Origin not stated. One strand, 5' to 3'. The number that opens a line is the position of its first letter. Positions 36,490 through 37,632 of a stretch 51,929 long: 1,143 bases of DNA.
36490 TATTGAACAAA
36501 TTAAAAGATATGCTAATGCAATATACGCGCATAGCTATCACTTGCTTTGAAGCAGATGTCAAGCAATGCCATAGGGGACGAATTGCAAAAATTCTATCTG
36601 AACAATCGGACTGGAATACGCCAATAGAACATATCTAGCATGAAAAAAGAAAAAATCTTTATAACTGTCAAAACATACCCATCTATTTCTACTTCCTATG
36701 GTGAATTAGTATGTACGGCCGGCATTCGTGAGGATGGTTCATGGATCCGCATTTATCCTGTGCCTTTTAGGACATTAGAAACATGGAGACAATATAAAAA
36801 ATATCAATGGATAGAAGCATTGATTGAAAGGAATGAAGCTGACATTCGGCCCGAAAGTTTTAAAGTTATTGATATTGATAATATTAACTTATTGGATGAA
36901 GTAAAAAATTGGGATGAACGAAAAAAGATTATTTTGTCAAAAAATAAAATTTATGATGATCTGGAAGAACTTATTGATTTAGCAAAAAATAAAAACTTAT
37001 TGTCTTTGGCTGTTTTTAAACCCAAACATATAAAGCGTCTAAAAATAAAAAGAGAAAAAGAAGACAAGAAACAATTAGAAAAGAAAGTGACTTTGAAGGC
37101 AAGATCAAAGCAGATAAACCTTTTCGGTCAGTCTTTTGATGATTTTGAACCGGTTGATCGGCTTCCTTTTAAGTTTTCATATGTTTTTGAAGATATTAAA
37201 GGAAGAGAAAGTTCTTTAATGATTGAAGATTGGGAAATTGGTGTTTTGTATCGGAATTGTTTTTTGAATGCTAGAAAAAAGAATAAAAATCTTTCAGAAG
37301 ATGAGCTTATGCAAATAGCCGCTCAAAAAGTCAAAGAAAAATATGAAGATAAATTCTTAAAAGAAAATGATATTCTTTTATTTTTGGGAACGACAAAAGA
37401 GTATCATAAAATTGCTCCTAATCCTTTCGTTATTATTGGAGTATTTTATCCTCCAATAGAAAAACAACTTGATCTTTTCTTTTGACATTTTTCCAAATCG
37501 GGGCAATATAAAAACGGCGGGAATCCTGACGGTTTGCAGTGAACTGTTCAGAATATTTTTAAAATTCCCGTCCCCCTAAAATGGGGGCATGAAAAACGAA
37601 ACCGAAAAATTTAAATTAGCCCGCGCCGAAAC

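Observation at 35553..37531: AT-rich two-gene moron splitting the Mu head module: YwgA/Panacea-like + DUF488 fusion with an unassignable 281-aa partner (candidate new defence or TA-like system)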

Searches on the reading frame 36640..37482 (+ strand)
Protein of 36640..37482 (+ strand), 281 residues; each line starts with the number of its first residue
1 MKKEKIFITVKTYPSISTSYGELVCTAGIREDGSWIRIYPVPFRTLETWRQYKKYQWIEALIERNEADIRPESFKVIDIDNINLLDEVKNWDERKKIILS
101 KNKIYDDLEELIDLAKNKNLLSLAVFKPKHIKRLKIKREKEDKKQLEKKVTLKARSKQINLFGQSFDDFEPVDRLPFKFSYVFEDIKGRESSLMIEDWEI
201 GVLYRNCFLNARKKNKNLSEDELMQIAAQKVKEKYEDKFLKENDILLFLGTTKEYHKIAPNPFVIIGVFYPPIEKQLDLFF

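Call 4: search_protein_families(library=pfam, proteins=[window:36640-37482:+], max_evalue=0.1)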
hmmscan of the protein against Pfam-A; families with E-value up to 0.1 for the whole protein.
window:36640-37482:+ (281 aa): 1 family
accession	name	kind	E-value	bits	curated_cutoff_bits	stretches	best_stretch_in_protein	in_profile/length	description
PF02638.21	GHL10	-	0.013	15.1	27.9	1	87-149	51-109/311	Glycosyl hydrolase-like 10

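Call 5: search_protein_families(library=padloc, proteins=[window:36640-37482:+], max_evalue=1)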
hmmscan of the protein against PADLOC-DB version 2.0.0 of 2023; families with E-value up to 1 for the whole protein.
window:36640-37482:+ (281 aa): 4 families
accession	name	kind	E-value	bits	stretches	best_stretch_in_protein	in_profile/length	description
PDLC04508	PDC-M19B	-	5.8e-102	338.7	1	1-280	1-269/269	-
PDLC04506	PDC-M19B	-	3.7e-52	175.2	1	4-204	10-236/236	-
PDLC04507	PDC-M19B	-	3.3e-18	64.1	1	3-273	5-241/252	-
PDLC01620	Cas7e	-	0.028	12.1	1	86-163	92-147/335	CAS-I-E; effector_G7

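Call 6: search_protein_families(library=ncbifam, proteins=[window:36640-37482:+], max_evalue=0.1)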
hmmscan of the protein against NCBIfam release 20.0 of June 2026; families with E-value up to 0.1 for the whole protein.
window:36640-37482:+ (281 aa): 0 families

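Call 7: search_protein_families(library=phrogs, proteins=[window:36640-37482:+], max_evalue=0.1)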
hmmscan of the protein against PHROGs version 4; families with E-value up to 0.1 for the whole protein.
window:36640-37482:+ (281 aa): 1 family
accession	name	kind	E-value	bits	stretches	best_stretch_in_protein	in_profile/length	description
phrog_25907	-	unknown function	1.2e-61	209.4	1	3-276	10-271/279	-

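Call 13: find_homologous_proteins(query=window:36640-37482:+)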
Query window:36640-37482:+ (281 aa): 4901 proteins with E <= 0.001 among 6295 candidates; the best 120 are listed.
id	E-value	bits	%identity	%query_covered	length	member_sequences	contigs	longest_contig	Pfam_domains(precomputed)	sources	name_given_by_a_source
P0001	6.7e-174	595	96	100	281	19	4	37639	-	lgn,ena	-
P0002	2.5e-145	501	80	100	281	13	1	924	-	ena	-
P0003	1.6e-84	302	55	98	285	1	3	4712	-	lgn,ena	-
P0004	1.9e-82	295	55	100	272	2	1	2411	-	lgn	-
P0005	1.9e-82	295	55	99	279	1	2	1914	-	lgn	-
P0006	2.9e-82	294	53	99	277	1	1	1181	-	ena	-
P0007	4.1e-80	287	54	98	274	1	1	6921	-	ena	-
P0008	1.8e-79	285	52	98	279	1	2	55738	-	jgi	-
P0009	2.2e-79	285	55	98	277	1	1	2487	-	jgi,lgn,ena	-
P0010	2.5e-79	285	52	99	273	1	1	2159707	-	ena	-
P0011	2.8e-79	284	52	98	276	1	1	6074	-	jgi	jgi:hypothetical protein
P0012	3.7e-79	284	54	99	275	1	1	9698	-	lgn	-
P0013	4.4e-79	284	53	99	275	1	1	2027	-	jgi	jgi:hypothetical protein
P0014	4.5e-79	284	53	100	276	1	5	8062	-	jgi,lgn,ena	-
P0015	4.8e-79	284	54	98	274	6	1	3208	-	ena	-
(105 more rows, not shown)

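Call 18: search_solved_structures(query=A1, max_evalue=10)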
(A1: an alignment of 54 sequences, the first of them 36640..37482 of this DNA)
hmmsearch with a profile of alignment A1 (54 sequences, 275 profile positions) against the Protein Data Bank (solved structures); distinct sequences matched with E-value up to 10: 0.

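Call 21: find_encoding_contigs(protein=P0001, flank=8000, max_places=4)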
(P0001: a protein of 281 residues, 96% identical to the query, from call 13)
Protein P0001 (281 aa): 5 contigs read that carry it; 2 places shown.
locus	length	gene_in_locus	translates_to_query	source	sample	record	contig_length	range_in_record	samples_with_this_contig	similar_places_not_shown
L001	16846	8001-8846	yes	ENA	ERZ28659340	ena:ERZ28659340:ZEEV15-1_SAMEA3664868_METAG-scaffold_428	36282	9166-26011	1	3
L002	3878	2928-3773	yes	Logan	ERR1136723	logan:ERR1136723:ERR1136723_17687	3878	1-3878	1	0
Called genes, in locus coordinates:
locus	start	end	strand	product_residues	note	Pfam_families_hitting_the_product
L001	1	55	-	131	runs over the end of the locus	-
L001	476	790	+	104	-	PF10805:DUF2730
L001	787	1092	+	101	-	-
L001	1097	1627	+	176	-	PF11985:Phage_Mu_Gp27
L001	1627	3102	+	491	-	PF03237:Terminase_6N (weak)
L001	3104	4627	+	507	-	PF06074:Portal_Mu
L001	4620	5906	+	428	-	PF04233:Phage_Mu_F, PF18810:PBECR2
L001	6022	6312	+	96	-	-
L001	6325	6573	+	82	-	-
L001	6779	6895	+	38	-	-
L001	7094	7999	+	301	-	PF04343:DUF488, PF22751:DUF488-N3a (weak)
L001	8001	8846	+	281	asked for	-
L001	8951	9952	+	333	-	PF10123:Mu-like_Pro_N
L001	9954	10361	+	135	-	-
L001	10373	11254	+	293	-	PF10124:Mu-like_gpT, PF25209:Phage_capsid_4 (weak)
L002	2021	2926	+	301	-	PF04343:DUF488, PF22751:DUF488-N3a (weak)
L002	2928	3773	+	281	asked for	-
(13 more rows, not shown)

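Call 25: search_dna_similar(query=window:36640-37482:+, collection=phages, mode=protein, max_rows=40)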
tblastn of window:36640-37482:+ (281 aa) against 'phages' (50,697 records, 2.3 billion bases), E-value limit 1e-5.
Records with a match: 7; places in all: 7; records where one place covers at least 80% of the query: 7.
Best place of each record, by identity: <60% 7.
By first word of the organism name: Gordonia 7.
By host as written in the record: Gordonia terrae 3612 7.
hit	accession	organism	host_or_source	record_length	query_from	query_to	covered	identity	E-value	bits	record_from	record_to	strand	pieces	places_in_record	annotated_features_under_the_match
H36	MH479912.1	Gordonia phage Eviarto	Gordonia terrae 3612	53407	2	280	99%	25.9%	4e-19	93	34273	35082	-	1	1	43: hypothetical protein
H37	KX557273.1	Gordonia phage BatStarr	Gordonia terrae 3612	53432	2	280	99%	25.9%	4e-19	93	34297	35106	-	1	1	43: hypothetical protein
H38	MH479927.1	Gordonia phage TimTam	Gordonia terrae 3612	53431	2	280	99%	25.9%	4e-19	93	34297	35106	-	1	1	43: hypothetical protein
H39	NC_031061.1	Gordonia phage Nymphadora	Gordonia terrae 3612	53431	2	280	99%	25.9%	4e-19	93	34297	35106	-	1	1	43: hypothetical protein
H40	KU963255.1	Gordonia phage Nymphadora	Gordonia terrae 3612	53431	2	280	99%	25.9%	4e-19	93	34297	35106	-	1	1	43: hypothetical protein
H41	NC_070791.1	Gordonia phage Herod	Gordonia terrae 3612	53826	2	280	99%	25.9%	4e-19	93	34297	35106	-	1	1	43: hypothetical protein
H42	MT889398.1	Gordonia phage Herod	Gordonia terrae 3612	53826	2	280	99%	25.9%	4e-19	93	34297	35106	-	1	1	43: hypothetical protein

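Call 26: get_annotated_region(hit=H39, flank=4000)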
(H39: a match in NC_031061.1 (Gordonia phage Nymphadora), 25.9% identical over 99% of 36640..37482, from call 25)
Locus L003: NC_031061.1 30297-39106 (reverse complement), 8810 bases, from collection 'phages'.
description: Gordonia phage Nymphadora, complete genome.
organism: Gordonia phage Nymphadora (NCBI taxid 1821558)
taxonomy: Viruses; Duplodnaviria; Heunggongvirae; Uroviricota; Caudoviricetes; Nymbaxtervirinae; Nymphadoravirus; Nymphadoravirus nymphadora
host: Gordonia terrae 3612; source: soil; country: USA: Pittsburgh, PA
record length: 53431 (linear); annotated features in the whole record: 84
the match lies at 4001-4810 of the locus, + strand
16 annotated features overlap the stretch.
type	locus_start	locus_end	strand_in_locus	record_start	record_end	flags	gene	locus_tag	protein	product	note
CDS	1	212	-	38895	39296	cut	53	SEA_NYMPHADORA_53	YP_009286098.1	hypothetical protein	-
CDS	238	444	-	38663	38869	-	52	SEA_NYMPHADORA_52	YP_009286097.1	hypothetical protein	-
CDS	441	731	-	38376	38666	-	51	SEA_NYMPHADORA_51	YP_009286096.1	excisionase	-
CDS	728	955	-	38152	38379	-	50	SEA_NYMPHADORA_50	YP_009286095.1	hypothetical protein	-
CDS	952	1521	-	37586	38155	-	49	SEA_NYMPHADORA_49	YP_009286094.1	anti-repressor Ant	-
CDS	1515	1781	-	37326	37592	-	48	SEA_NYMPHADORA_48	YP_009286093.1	hypothetical protein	-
CDS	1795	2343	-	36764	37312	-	47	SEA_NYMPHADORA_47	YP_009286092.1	hypothetical protein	-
CDS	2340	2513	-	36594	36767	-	46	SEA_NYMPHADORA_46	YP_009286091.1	hypothetical protein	-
CDS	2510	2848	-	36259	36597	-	45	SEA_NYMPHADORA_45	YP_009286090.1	CRO protein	CRO (Control of Repressor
CDS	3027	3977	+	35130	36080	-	44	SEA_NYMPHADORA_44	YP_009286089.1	transcriptional repressor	immunity repressor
CDS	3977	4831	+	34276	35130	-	43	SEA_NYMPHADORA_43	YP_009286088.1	hypothetical protein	-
CDS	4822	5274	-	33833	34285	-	42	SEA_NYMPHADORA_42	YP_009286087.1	HipA toxin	HipA toxin, toxin-antitoxin system?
CDS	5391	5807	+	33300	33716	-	41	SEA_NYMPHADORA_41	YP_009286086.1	metallo-protease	-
CDS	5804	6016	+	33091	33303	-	40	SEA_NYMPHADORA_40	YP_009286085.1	DUF3263 domain-containing protein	-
CDS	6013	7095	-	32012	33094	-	39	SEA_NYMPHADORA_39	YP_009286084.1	integrase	integrase (Y-int)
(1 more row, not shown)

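Call 27: predict_structure(alignment_id=A1)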
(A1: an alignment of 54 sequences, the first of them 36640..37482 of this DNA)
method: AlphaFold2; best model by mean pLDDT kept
length: 281 residues; sequences in the alignment: 54
mean_pLDDT: 86.2   pTM: 0.84
mean pLDDT of the five models: 86.2, 85.5, 83.4, 82.9, 82.9
residues with pLDDT >= 90: 176; 70-90: 57; 50-70: 42; < 50: 6
segments of 3 or more residues with pLDDT < 50: 279-281
pLDDT, mean of each block of 10 residues (from residue 1): 92 63 76 90 70 91 93 91 93 94 97 97 98 93 71 66 53 80 98 92 91 96 96 93 94 92 95 63 38
secondary structure, 60 per line:
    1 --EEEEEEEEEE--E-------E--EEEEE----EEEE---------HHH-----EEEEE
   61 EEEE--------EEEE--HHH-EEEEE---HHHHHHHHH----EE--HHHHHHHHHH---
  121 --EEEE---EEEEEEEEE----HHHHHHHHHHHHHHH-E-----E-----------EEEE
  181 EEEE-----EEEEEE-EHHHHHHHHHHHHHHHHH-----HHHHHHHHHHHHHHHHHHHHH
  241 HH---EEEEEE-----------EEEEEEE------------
elements in order: E3-12 E26-30 E35-38 E56-64 E73-76 E83-87 H91-99 H108-117 E123-126 E130-138 H143-157 E177-184 E190-195 H198-214 H220-242 E246-251 E263-269

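Call 30: search_protein_families(library=pfam, proteins=[L003:3027-3974:+, L003:3977-4828:+], max_evalue=0.1)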
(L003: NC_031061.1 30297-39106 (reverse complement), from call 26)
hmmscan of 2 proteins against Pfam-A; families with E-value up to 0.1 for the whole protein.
L003:3027-3974:+ (316 aa): 2 families
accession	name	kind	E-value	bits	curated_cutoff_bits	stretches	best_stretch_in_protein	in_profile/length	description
PF13560.12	HTH_31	-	0.00044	20.9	27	1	30-72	20-64/64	Helix-turn-helix domain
PF01381.28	HTH_3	-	0.018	15.5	23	1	30-67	15-53/55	Helix-turn-helix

L003:3977-4828:+ (284 aa): 1 family
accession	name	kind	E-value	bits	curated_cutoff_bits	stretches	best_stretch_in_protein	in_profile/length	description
PF22557.2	DuOB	-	0.0021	18.6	27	1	28-157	12-146/210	Dual OB-containing domain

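Call 32: fold_search(model_id=the predicted structure, library=pdb)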
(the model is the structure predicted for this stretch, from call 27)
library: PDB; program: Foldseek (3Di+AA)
matches with E <= 10: 525; with E <= 0.001: 2
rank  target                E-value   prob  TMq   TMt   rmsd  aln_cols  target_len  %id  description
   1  8oej_A                4.3e-05  0.98  0.25  0.24  15.5       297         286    9  Extended RPA-DNA nucleoprotein filament (released 2023-05-10)
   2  8oej_D                6.1e-05  0.98  0.25  0.25  17.4       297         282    8  Extended RPA-DNA nucleoprotein filament (released 2023-05-10)
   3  3u58_C                2.7e-03  0.90  0.24  0.30  13.9       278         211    6  Crystal Structure of the Tetrahymena telomerase processivity factor Teb1 AB (released 2011-12-28)
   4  3u58_A                4.3e-03  0.84  0.24  0.29  14.2       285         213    6  Crystal Structure of the Tetrahymena telomerase processivity factor Teb1 AB (released 2011-12-28)
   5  3u58_B                8.2e-03  0.72  0.23  0.29  14.3       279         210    6  Crystal Structure of the Tetrahymena telomerase processivity factor Teb1 AB (released 2011-12-28)
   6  5yzw_B                1.2e-02  0.93  0.33  0.43   8.2       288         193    6  Crystal structure of p204 HINb domain (released 2018-12-19)
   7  1otc_A                1.4e-02  0.51  0.26  0.18  18.9       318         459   10  THE O. NOVA TELOMERE END BINDING PROTEIN COMPLEXED WITH SINGLE STRAND DNA (released 1999-04-12)
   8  4l5t_B                2.2e-02  0.66  0.28  0.37  10.6       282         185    8  Crystal structure of the tetrameric p202 HIN2 (released 2013-07-31)
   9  4l5t_C                2.5e-02  0.72  0.29  0.39   8.7       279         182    8  Crystal structure of the tetrameric p202 HIN2 (released 2013-07-31)
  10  9di4_A                3.2e-02  0.89  0.21  0.36   5.3       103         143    9  RMI1-RMI2 bound to cyclic peptide L4 (released 2025-07-02)
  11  3mxn_A                4.0e-02  0.89  0.21  0.34   5.0        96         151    9  Crystal structure of the RMI core complex (released 2010-09-15)
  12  9dhk_G                8.7e-02  0.80  0.21  0.35   5.3        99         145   10  RMI1-RMI2 bound to cyclic peptide L3 (released 2025-07-02)
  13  9dhk_A                1.0e-01  0.85  0.29  0.48   5.4       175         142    8  RMI1-RMI2 bound to cyclic peptide L3 (released 2025-07-02)
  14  9dhk_D                1.0e-01  0.82  0.21  0.35   5.0        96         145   10  RMI1-RMI2 bound to cyclic peptide L3 (released 2025-07-02)
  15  3nbh_A                1.1e-01  0.72  0.22  0.36   5.2       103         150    9  Crystal structure of human RMI1C-RMI2 complex (released 2010-09-22)
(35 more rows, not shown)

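Call 34: search_protein_families(library=pfam, alignment_id=A1, max_evalue=1)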
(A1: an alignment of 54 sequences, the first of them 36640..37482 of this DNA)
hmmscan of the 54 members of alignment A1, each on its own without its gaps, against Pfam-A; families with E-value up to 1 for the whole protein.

A. member 1, window:36640-37482:+ (281 aa): 1 family
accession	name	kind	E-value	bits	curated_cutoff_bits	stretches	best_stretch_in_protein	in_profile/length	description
PF02638.21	GHL10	-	0.013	15.1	27.9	1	87-149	51-109/311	Glycosyl hydrolase-like 10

B. families by the number of members that match (of 54 scanned): 27 families (the first 25 are shown)
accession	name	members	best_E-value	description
PF21789.3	TNP-like_RNaseH_C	3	0.092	TNP-like, RNase H C-terminal domain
PF22099.1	MRS2-like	2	0.033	Magnesium transporter MRS2-like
PF11546.13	CompInhib_SCIN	1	0.0075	Staphylococcal complement inhibitor SCIN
PF08340.16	YicC-like_C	1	0.012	Endoribonuclease YicC-like, C-terminal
PF02623.20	FliW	1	0.012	FliW protein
PF02638.21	GHL10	1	0.013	Glycosyl hydrolase-like 10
PF22557.2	DuOB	1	0.034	Dual OB-containing domain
PF14818.11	SOGA1-2-like_CC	1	0.042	SOGA 1/2-like, coiled-coil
PF06087.18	Tyr-DNA_phospho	1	0.05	Tyrosyl-DNA phosphodiesterase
PF01365.27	RYDR_ITPR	1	0.051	RIH domain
PF11148.14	DUF2922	1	0.053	Protein of unknown function (DUF2922)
PF22352.2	K319L-like_PKD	1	0.079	K319L-like, PKD domain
PF10377.14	ATG11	1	0.09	Autophagy-related protein 11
PF09970.15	DUF2204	1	0.094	Nucleotidyl transferase of unknown function (DUF2204)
PF09883.16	DUF2110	1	0.11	DUF2110 central domain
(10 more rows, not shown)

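Call 39: find_related_loci(query=A1, collection=genome_contigs, flank=8000)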
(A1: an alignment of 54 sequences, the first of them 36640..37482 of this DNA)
Query A1 (281 aa) in genome_contigs; peptide patterns used: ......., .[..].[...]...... (x = any residue, [..] = any of these).
599 stretches matched a pattern (row limit reached: there are more); 589 encode a relative of the query (tblastn E <= 1e-3); the best 80 are kept; 80 distinct loci.
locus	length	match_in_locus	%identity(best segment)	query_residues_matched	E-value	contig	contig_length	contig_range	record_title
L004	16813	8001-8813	52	5-280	1e-83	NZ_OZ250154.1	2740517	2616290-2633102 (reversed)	MAG: Candidatus Spongiihabitans sp. isolate 9bea2e88-feb8-4b27-847e-43f480efb806 chromosome 1, complete sequence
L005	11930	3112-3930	52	1-280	2e-83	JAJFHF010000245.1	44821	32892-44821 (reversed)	MAG: Hyphomicrobiaceae bacterium isolate OFTM222 OFTM222_244, whole genome shotgun sequence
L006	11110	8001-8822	51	1-280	8e-82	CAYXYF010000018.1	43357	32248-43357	MAG TPA_asm: uncultured Bdellovibrionales bacterium isolate SRP220891_co3_166 genome assembly, contig: NODE_763_length_4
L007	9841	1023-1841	50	1-280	9e-82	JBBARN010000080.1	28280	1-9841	MAG: Luteolibacter sp. isolate EUL_220 ctg80-EUL_220, whole genome shotgun sequence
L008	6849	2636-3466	51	1-280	1e-81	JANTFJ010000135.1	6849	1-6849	MAG: Desulfobulbaceae bacterium isolate bin100106 c_000000013139, whole genome shotgun sequence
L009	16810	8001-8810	52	1-276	2e-81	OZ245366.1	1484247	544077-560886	MAG: Thermodesulfobacteriota bacterium isolate 7d8b8fe6-3389-4070-a091-d9a8b8500587 genome assembly, chromosome: 1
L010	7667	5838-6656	49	1-280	3e-81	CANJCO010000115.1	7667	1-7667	MAG: Myxococcales bacterium isolate RH-23may17-1049 genome assembly, contig: RH-23may17-C79511, whole genome shotgun seq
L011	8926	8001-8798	53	5-276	4e-81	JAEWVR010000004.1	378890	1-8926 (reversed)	MAG: Fibrobacteres bacterium isolate OH_SDB_7 k127_751025, whole genome shotgun sequence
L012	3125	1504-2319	49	1-280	1e-81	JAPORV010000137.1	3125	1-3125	MAG: Aestuariivita sp. isolate CAR1_bin_7 NODE_6819_length_3125_cov_17.8723, whole genome shotgun sequence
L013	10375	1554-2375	51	1-280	4e-80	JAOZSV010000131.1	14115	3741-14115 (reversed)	MAG: Thiotrichaceae bacterium isolate GMC7.concoct.148 GMC7_1753_length_14115_cov_1160.509886, whole genome shotgun sequ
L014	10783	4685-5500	50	1-280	1e-79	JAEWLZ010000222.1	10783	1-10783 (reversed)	MAG: Cyanobacteria bacterium OH_PDB_112 k127_229466, whole genome shotgun sequence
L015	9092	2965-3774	50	2-276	8e-80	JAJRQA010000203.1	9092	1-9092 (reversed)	MAG: Alphaproteobacteria bacterium isolate Dive100_bin10.29 k141_899119, whole genome shotgun sequence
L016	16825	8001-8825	52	1-280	1e-79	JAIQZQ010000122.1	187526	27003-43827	MAG: Candidatus Anammoxibacter sp. isolate OFTM214 OFTM214_121, whole genome shotgun sequence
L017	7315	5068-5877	49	6-280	3e-79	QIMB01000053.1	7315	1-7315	MAG: Nitrospirae bacterium isolate SZUA-4 Ga0063293_10014161, whole genome shotgun sequence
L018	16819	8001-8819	52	1-280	4e-79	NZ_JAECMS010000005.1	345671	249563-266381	Luteirhabdus pelagi strain A3-108 NODE_5_length_345671_cov_171.043, whole genome shotgun sequence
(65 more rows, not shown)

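Call 46: search_protein_families(library=pfam, alignment_id=A2, max_evalue=0.00001)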
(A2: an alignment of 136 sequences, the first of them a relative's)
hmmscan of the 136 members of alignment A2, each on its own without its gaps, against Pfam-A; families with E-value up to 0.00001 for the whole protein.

A. member 1, L004:4854-6692:- (612 aa): 2 families
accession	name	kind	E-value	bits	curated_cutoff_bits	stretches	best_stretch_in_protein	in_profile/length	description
PF00920.27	ILVD_EDD_N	-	4.5e-128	427.3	27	1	33-358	1-315/316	Dihydroxy-acid/6-phosphogluconate dehydratase N-terminal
PF24877.1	ILV_EDD_C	-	2.9e-73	245.8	27.7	1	407-605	2-191/191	Dihydroxy-acid/6-phosphogluconate dehydratase C-terminal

B. families by the number of members that match (of 136 scanned): 171 families (the first 25 are shown)
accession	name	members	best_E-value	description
PF04851.21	ResIII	6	1.3e-24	Type III restriction enzyme, res subunit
PF07669.17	Eco57I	4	2e-36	Eco57I restriction-modification methylase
PF00271.37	Helicase_C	4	5.3e-18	Helicase conserved C-terminal domain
PF02384.22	N6_Mtase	4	1.8e-14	N-6 DNA Methylase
PF20473.4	MmeI_Mtase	3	3e-93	MmeI, DNA-methyltransferase domain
PF00171.27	Aldedh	2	6.5e-87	Aldehyde dehydrogenase family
PF00579.31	tRNA-synt_1b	2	4.2e-77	tRNA synthetases class I (W and Y)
PF19570.5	DUF6088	2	2.1e-65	Family of unknown function (DUF6088)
PF01555.25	N6_N4_Mtase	2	1.8e-44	DNA methylase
PF12705.13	PDDEXK_1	2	9.3e-36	PD-(D/E)XK nuclease superfamily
PF00072.30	Response_reg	2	1.3e-23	Response regulator receiver domain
PF00589.27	Phage_integrase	2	6.3e-19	Phage integrase family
PF00176.29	SNF2-rel_dom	2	5.5e-17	SNF2-related domain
PF01381.28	HTH_3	2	4.3e-14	Helix-turn-helix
PF12844.13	HTH_19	2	1.3e-12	Helix-turn-helix domain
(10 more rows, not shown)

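Call 47: search_protein_families(library=padloc, alignment_id=A2, max_evalue=1e-10)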
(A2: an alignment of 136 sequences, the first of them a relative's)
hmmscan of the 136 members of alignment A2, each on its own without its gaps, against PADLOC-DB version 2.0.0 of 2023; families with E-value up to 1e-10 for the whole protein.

A. member 1, L004:4854-6692:- (612 aa): 0 families

B. families by the number of members that match (of 136 scanned): 190 families (the first 25 are shown)
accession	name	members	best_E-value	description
PDLC02643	DrmMI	4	3.8e-81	DrmMI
PDLC02621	DrmD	3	1.5e-188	DrmD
PDLC02572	DrmA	3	4.5e-139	DrmA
PDLC02632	DrmD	3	1.1e-119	DrmD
PDLC03627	REase_MTase_IIG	3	3e-87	Type IIG restriction enzyme-methyltransferase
PDLC02500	BrxHI|BrxHII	3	4.3e-66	BrxHI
PDLC02623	DrmD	3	5.3e-46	DrmD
PDLC04134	mad2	3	2e-43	mads_2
PDLC02619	DrmD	3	2.2e-43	DrmD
PDLC02644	DrmMI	3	7.7e-37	DrmMI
PDLC03598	REase_MTase_IIG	2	0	Type IIG restriction enzyme-methyltransferase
PDLC03634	MTase_III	2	1.6e-186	Type III methyltransferase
PDLC03641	MTase_III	2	2.2e-120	Type III methyltransferase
PDLC03633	MTase_III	2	1e-107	Type III methyltransferase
PDLC02633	DrmD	2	3e-103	DrmD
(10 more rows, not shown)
